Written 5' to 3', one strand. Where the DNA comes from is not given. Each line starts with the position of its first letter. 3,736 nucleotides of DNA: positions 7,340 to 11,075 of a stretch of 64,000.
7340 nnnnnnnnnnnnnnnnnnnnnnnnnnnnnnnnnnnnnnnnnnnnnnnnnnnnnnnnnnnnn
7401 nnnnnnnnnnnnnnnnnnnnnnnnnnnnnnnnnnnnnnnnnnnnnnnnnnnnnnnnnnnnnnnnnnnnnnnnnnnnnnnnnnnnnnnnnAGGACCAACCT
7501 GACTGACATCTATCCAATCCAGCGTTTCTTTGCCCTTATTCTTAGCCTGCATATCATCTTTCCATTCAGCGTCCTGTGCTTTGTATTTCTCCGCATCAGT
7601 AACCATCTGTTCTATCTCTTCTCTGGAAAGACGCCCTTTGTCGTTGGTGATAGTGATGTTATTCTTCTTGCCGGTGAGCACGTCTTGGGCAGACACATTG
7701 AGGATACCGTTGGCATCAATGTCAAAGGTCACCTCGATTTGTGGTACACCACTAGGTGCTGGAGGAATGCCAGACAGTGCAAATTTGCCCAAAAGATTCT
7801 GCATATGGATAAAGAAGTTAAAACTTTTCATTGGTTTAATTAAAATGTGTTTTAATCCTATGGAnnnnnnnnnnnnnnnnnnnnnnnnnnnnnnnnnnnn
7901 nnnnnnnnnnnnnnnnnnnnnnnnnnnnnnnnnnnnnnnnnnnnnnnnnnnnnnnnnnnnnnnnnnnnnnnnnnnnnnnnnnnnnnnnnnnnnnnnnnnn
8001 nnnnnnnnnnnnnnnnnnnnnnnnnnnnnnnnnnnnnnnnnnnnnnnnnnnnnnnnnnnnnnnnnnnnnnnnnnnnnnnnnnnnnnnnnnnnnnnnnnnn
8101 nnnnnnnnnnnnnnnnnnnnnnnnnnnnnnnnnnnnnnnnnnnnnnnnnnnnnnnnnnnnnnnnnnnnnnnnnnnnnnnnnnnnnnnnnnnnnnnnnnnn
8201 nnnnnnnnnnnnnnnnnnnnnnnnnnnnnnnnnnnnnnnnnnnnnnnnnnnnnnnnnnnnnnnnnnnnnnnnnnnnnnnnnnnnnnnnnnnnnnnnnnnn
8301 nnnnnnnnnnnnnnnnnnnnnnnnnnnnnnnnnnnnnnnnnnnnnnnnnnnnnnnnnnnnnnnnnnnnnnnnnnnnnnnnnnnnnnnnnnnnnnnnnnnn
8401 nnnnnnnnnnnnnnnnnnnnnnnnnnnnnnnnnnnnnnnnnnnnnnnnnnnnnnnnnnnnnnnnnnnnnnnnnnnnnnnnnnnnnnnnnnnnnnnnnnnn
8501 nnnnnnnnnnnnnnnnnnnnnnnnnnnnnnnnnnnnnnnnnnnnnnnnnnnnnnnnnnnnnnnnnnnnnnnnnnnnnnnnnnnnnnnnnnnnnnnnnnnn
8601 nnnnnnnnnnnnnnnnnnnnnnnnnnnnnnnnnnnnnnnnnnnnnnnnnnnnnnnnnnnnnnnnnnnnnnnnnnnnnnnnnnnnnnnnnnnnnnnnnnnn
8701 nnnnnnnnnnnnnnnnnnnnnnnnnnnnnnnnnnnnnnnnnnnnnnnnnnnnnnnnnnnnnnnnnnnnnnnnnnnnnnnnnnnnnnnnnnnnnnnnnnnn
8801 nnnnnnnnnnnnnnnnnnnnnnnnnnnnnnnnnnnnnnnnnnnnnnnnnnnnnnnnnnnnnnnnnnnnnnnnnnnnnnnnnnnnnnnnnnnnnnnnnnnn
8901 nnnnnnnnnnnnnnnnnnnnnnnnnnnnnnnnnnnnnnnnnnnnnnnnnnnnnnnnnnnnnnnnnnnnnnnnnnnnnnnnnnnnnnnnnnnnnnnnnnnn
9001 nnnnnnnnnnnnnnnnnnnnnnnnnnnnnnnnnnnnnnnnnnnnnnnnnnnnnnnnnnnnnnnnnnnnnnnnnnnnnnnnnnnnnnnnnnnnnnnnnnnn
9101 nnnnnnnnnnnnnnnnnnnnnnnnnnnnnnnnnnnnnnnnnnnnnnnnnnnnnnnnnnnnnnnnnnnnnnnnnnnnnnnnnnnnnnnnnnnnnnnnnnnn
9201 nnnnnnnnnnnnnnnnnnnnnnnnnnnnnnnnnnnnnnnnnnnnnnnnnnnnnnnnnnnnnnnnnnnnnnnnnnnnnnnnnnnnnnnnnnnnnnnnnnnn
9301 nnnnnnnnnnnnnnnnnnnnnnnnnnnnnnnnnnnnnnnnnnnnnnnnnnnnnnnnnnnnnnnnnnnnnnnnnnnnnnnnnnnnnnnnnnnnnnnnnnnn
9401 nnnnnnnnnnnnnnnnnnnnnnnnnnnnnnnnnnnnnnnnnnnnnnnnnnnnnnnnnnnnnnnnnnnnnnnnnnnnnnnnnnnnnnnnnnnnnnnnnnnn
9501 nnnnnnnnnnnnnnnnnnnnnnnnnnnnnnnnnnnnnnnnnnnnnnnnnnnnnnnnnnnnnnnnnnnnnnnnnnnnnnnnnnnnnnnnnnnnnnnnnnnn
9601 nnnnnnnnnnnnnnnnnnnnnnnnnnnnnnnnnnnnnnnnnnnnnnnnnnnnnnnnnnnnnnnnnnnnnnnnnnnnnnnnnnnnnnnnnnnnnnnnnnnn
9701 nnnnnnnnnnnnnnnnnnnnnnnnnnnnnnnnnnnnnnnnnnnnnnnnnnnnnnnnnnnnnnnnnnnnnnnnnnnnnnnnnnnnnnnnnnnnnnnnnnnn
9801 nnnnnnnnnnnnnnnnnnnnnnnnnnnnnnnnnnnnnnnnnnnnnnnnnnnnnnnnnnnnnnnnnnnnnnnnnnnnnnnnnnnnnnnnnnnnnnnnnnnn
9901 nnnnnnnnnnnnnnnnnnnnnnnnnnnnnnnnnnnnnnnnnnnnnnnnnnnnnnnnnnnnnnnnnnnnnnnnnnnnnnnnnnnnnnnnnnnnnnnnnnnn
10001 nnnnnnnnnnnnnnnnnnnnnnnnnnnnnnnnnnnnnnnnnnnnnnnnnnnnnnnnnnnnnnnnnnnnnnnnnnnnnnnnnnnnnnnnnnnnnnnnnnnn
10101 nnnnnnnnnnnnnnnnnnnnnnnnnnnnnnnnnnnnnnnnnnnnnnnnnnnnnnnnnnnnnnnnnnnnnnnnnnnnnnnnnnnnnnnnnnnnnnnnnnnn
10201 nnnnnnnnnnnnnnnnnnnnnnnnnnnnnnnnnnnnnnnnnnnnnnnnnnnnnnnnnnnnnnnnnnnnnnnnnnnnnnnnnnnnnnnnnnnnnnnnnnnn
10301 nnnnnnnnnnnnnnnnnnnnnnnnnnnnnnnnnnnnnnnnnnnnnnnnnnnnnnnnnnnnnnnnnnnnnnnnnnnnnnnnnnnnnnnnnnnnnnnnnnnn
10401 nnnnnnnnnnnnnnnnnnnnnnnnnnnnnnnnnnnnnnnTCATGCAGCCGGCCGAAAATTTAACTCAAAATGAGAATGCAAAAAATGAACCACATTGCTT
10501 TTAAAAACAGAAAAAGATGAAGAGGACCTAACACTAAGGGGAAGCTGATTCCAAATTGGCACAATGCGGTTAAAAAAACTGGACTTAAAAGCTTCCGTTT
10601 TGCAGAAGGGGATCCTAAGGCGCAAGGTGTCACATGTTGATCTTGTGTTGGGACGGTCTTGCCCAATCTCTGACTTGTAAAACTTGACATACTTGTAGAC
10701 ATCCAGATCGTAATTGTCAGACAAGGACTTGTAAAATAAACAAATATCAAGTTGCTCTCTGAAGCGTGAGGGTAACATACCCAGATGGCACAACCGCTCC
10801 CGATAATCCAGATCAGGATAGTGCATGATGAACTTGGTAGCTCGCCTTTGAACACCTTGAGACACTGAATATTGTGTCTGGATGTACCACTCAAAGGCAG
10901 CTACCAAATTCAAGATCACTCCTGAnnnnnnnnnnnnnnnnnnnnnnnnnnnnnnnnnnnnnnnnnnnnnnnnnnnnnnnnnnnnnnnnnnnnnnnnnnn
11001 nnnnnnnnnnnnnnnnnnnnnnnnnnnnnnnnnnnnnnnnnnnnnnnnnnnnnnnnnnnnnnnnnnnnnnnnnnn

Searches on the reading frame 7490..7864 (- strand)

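Call 55: search_protein_families(library=pfam, proteins=[window:7490-7864:-], max_evalue=0.01)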
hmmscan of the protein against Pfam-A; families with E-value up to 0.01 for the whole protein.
window:7490-7864:- (125 aa): 1 family
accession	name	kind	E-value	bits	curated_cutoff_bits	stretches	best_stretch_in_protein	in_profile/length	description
PF00012.26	HSP70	-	6e-31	107.7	20.6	1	19-115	443-538/599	Hsp70 protein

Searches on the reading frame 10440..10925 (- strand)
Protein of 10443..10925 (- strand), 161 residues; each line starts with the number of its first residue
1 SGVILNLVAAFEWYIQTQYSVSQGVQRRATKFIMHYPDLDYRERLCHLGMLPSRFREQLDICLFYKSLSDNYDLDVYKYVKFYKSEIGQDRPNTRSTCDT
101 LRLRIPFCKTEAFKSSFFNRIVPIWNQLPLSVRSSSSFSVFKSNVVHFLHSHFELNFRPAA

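Call 34: find_encoding_contigs(protein=window:10440-10919:-, flank=1000, max_places=3)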
Protein window:10440-10919:- (159 aa): no gene with exactly this product is on record in the collection.

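Call 55: search_protein_families(library=pfam, proteins=[window:10443-10925:-], max_evalue=0.01)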
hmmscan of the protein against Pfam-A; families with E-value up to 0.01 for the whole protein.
window:10443-10925:- (161 aa): 0 families
